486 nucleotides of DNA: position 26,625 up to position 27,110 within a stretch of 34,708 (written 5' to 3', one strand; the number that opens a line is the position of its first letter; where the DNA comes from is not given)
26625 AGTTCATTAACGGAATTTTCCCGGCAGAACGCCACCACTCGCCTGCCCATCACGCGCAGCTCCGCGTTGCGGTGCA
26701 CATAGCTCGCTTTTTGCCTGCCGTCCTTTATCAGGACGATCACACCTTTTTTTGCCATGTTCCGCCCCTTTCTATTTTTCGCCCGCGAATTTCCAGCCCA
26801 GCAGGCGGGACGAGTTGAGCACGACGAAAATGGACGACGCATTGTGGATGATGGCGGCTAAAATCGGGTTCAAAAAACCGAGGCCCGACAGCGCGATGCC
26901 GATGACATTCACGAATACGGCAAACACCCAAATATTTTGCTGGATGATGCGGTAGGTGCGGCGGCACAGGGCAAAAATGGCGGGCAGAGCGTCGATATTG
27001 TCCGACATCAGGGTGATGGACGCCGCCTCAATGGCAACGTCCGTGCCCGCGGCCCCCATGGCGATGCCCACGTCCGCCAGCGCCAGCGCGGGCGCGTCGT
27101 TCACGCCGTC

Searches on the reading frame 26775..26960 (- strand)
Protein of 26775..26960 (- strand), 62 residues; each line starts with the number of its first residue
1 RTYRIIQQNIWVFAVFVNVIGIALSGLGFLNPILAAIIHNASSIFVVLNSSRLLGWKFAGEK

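Call 53: search_solved_structures(query=window:26775-26960:-, max_evalue=10, show_alignments=5)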
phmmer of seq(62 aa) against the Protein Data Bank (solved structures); distinct sequences matched with E-value up to 10: 1.
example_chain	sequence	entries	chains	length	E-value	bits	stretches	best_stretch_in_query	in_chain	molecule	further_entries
7qbz_A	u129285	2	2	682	0.0035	21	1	1-57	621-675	Cadmium translocating P-type ATPase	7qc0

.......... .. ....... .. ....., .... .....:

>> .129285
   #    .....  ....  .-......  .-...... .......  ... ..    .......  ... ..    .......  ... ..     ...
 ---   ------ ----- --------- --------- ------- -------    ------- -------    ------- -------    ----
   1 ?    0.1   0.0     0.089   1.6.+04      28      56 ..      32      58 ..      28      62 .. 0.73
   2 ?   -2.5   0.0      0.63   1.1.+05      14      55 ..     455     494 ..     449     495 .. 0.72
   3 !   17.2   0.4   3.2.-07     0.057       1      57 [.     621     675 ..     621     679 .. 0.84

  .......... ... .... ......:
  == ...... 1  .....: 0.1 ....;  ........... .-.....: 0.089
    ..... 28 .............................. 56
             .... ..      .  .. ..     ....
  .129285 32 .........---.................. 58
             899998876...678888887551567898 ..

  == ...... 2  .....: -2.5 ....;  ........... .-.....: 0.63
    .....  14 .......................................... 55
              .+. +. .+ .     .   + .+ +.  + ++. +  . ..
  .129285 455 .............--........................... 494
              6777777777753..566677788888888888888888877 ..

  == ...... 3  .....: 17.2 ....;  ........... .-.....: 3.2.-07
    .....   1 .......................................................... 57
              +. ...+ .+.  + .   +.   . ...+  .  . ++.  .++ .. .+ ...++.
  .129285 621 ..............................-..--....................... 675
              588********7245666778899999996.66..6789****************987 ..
